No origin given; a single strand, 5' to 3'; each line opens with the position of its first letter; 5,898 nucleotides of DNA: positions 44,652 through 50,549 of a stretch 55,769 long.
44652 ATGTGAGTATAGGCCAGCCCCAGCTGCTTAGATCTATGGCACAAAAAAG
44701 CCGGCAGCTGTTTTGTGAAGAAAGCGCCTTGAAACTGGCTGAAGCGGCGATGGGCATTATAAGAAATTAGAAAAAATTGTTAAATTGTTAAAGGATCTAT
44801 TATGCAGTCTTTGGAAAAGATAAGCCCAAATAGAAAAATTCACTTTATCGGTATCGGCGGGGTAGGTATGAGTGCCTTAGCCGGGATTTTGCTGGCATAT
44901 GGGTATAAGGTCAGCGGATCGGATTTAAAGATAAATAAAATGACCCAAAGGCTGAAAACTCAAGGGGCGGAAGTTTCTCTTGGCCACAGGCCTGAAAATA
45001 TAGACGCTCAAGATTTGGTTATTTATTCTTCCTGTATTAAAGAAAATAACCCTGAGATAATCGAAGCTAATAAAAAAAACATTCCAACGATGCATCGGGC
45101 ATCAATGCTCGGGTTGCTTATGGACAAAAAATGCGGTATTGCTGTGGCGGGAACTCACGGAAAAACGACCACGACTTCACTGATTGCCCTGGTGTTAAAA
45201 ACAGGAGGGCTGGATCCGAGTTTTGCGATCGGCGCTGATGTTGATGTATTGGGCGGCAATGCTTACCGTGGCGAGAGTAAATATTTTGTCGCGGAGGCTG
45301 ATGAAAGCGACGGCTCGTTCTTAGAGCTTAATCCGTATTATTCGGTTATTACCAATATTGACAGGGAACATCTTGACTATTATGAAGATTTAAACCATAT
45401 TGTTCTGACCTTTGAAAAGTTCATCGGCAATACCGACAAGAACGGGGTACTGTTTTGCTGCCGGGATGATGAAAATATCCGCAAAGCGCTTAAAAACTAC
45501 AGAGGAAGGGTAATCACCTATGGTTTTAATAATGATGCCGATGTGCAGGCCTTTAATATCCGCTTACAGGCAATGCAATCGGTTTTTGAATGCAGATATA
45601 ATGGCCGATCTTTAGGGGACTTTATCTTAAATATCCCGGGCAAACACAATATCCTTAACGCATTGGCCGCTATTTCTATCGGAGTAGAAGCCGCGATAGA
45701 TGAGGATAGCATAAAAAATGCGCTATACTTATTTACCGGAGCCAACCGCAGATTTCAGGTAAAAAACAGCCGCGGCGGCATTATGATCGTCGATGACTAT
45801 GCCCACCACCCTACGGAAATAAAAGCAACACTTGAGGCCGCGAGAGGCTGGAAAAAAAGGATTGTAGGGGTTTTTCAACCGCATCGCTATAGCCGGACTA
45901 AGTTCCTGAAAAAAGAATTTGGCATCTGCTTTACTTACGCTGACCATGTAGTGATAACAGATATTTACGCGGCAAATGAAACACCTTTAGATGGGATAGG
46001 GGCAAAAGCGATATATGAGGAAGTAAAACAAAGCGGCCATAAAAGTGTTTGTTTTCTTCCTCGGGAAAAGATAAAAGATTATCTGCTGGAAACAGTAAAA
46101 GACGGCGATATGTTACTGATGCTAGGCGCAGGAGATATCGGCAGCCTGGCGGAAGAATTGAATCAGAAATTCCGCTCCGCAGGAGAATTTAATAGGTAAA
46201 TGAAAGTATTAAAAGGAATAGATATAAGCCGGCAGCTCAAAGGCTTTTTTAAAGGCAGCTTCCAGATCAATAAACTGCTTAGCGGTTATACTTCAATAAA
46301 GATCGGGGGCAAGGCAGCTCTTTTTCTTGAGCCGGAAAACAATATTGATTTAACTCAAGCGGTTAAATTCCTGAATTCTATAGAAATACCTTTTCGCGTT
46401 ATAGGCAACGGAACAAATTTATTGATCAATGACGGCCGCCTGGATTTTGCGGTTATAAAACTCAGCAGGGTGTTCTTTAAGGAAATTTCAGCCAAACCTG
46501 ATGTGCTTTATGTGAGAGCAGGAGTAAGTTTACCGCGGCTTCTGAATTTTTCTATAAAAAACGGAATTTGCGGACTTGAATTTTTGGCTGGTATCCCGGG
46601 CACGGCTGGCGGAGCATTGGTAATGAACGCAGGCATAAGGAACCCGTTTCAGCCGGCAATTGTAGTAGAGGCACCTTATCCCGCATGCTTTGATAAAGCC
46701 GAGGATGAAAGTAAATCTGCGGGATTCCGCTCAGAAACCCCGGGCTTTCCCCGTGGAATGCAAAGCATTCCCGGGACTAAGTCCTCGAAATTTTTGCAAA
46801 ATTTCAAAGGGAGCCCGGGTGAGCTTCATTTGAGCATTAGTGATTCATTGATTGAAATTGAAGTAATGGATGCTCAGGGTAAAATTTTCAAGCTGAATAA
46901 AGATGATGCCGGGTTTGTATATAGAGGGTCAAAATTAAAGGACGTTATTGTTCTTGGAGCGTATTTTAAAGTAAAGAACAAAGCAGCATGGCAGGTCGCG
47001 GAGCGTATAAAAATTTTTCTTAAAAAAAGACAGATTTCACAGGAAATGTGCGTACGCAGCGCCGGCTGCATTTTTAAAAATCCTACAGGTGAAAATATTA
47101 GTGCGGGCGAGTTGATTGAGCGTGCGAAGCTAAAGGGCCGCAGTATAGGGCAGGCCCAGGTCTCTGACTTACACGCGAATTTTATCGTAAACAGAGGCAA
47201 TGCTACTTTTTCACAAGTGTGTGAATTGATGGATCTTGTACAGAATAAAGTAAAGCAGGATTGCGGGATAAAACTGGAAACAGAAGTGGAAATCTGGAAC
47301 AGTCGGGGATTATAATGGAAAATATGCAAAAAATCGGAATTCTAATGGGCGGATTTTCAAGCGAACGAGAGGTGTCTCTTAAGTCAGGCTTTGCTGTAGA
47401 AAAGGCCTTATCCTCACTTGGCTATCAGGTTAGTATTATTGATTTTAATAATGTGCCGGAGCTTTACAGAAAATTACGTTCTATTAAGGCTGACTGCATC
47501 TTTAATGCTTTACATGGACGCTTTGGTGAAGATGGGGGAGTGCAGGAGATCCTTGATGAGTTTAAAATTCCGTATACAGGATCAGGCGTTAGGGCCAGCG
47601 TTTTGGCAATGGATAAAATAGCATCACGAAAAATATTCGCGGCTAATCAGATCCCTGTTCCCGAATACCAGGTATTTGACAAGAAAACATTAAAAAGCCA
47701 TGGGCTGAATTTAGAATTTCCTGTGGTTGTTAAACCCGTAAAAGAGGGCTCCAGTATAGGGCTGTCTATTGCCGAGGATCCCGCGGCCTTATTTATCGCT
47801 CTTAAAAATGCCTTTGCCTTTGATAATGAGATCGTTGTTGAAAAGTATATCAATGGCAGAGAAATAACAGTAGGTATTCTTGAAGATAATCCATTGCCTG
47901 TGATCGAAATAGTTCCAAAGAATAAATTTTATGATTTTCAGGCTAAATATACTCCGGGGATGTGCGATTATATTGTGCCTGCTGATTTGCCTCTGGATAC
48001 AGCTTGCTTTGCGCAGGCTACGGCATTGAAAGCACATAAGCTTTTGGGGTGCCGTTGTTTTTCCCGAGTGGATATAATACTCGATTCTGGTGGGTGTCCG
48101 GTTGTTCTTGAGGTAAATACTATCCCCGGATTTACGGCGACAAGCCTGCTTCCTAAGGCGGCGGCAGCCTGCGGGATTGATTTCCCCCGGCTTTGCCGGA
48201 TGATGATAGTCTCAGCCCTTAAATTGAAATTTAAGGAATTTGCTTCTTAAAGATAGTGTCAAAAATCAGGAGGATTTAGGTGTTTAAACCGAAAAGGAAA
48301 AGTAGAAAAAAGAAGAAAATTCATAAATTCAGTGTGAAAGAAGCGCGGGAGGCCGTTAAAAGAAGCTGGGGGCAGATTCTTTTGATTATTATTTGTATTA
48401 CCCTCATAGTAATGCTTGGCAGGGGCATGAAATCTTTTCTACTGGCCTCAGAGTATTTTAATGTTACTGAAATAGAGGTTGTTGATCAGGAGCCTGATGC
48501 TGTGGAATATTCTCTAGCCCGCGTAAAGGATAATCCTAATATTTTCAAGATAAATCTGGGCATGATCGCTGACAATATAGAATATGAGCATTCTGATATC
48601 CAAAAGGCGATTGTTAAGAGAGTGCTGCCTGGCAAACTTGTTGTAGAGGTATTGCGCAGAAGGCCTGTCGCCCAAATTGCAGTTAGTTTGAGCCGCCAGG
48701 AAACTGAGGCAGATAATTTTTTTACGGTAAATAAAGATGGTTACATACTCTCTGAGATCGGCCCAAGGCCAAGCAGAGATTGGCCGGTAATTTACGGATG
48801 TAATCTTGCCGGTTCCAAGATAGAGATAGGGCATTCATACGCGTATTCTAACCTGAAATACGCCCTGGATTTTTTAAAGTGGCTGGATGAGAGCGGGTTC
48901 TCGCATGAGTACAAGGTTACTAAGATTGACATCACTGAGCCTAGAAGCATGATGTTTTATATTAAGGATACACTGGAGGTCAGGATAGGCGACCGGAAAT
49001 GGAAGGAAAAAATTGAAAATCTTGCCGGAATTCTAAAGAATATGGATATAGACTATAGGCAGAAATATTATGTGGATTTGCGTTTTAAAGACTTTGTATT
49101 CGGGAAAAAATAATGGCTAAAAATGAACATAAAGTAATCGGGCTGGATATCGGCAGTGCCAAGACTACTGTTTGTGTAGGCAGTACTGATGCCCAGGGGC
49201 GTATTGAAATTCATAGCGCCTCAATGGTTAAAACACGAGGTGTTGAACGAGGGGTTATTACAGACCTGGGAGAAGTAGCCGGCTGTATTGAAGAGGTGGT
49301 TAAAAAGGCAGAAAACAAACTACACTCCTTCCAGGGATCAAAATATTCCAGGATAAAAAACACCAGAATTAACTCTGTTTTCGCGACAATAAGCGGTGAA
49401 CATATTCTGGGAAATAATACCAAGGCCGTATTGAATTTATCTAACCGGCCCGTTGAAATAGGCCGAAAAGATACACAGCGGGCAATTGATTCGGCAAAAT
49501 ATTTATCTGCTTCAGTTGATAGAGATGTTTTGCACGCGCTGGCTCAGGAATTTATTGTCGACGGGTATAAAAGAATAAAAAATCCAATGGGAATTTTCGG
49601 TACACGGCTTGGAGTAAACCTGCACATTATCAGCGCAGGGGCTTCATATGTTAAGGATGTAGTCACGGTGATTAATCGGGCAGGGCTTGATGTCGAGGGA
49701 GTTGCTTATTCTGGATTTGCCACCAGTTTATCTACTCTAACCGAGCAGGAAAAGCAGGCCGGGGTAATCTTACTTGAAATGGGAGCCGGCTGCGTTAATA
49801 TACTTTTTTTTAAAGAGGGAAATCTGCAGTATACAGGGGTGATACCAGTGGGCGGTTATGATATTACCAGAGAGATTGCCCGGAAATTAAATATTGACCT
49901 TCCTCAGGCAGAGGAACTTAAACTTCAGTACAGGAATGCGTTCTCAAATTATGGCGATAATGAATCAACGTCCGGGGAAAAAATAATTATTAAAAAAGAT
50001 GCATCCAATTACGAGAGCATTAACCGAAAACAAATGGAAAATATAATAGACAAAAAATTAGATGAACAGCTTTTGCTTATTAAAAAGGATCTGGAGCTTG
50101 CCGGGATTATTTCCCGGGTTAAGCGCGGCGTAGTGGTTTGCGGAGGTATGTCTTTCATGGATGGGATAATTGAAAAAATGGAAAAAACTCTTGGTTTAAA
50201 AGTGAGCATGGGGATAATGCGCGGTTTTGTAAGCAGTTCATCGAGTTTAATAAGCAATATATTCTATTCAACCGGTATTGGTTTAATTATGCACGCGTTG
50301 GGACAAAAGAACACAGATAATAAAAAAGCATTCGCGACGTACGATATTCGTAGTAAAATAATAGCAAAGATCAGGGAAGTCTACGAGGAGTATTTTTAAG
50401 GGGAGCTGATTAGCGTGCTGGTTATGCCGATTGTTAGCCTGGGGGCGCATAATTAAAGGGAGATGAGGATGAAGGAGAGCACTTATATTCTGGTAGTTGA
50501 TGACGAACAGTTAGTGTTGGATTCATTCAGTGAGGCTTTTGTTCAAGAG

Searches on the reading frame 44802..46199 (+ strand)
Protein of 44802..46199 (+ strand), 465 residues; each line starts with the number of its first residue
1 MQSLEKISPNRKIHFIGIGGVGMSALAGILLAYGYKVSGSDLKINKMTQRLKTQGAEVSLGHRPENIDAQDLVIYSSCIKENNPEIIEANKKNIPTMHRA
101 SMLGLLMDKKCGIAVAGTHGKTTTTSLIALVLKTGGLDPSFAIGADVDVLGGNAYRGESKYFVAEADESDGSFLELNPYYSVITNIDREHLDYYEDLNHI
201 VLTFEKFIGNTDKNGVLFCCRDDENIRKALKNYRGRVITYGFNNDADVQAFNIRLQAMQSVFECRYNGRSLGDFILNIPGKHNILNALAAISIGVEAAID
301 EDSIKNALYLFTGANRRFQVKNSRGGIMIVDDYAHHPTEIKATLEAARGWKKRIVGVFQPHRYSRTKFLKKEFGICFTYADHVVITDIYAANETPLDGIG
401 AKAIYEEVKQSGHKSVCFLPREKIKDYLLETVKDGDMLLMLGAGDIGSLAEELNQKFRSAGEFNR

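Call 72: search_protein_families(library=pfam, proteins=[window:44802-46199:+], max_evalue=0.0001)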
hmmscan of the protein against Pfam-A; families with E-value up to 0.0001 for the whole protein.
window:44802-46199:+ (465 aa): 3 families
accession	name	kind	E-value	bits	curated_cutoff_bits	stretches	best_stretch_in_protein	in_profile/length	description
PF08245.18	Mur_ligase_M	-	1e-29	104.3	24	1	115-292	1-198/200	Mur ligase middle domain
PF01225.30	Mur_ligase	-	1e-27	96.7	21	1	12-109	1-93/95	Mur ligase family, catalytic domain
PF02875.26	Mur_ligase_C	-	2.2e-20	74.2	28.4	1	316-444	1-127/127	Mur ligase, glutamate ligase domain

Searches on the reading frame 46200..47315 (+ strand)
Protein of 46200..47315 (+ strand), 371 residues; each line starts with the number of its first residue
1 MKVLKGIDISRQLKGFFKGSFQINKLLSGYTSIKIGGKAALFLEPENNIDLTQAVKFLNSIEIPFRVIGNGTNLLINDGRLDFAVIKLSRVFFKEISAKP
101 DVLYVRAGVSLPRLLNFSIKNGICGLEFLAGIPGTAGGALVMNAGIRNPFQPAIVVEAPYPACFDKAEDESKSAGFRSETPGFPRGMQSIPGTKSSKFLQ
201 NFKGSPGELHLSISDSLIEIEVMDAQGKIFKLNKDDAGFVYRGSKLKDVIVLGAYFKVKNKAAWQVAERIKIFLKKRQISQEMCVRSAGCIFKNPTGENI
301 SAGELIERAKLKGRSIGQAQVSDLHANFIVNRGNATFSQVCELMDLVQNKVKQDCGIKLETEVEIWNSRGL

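Call 72: search_protein_families(library=pfam, proteins=[window:46200-47315:+], max_evalue=0.0001)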
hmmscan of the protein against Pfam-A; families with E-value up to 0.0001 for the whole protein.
window:46200-47315:+ (371 aa): 2 families
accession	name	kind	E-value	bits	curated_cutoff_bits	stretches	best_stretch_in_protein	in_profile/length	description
PF02873.21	MurB_C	-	2.3e-31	108.4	27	1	265-365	1-98/99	UDP-N-acetylenolpyruvoylglucosamine reductase, C-terminal domain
PF01565.28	FAD_binding_4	-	1.7e-16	60.6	26.4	1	40-145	2-109/139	FAD binding domain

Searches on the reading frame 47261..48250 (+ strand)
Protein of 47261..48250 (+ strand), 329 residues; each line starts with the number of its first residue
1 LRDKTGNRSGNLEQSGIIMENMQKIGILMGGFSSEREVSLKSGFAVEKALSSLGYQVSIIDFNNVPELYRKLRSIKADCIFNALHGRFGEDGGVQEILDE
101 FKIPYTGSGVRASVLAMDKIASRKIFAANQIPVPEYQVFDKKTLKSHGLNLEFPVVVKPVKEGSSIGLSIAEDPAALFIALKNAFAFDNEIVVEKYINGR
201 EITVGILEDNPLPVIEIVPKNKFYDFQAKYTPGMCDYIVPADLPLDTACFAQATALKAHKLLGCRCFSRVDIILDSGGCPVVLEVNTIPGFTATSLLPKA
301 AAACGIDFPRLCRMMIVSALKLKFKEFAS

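Call 72: search_protein_families(library=pfam, proteins=[window:47261-48250:+], max_evalue=0.0001)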
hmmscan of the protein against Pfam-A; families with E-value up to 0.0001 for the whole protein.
window:47261-48250:+ (329 aa): 7 families
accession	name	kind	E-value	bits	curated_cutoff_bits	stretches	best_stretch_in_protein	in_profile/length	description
PF07478.18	Dala_Dala_lig_C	-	1.9e-52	178.2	24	1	126-316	2-203/204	D-ala D-ala ligase C-terminus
PF01820.27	Dala_Dala_lig_N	-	6.7e-19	69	34.6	2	73-108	86-121/121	D-ala D-ala ligase N-terminus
PF02655.19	ATP-grasp_3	-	1.1e-07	32.5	23.2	1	117-287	2-155/160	ATP-grasp domain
PF08443.16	RimK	-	1.4e-06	28.5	21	1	116-295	1-173/188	RimK-like ATP-grasp domain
PF13535.11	ATP-grasp_4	-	3.8e-06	27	27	1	152-286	2-149/160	ATP-grasp domain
PF02222.28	ATP-grasp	-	2.1e-05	24.7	27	1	126-204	3-84/179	ATP-grasp domain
PF01071.24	GARS_A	-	6.7e-05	23.2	27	0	119-210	3-102/194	Phosphoribosylglycinamide synthetase, ATP-grasp (A) domain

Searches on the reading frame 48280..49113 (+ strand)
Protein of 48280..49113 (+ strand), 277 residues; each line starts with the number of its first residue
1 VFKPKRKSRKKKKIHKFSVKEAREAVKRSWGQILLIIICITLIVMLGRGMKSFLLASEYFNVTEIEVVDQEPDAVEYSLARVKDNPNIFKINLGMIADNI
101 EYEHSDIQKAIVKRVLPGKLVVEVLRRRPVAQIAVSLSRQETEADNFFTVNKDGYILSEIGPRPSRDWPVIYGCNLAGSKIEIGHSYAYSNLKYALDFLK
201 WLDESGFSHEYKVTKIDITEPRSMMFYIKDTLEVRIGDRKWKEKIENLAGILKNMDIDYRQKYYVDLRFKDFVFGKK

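Call 72: search_protein_families(library=pfam, proteins=[window:48280-49113:+], max_evalue=0.0001)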
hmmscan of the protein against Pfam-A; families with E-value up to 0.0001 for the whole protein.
window:48280-49113:+ (277 aa): 1 family
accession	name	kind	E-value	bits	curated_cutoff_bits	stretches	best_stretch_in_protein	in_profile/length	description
PF03799.20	FtsQ_DivIB_C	-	2.5e-08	35.2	21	1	145-268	7-114/114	Cell division protein FtsQ/DivIB, C-terminal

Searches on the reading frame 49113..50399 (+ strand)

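Call 72: search_protein_families(library=pfam, proteins=[window:49113-50399:+], max_evalue=0.0001)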
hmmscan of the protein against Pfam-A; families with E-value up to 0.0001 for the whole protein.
window:49113-50399:+ (428 aa): 4 families
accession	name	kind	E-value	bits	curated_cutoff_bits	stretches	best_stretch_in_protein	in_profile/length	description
PF14450.12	FtsA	-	3e-23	83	31.8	1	220-390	2-127/127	Cell division protein FtsA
PF02491.25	SHS2_FTSA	-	2.8e-21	76.1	25.4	1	95-173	1-78/79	SHS2 domain inserted in FTSA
PF11104.14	PilM_2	-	5.8e-08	32.5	27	1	178-272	136-236/340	Type IV pilus assembly protein PilM;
PF06723.19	MreB_Mbl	-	3.7e-06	26.5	27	1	213-366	142-303/327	MreB/Mbl protein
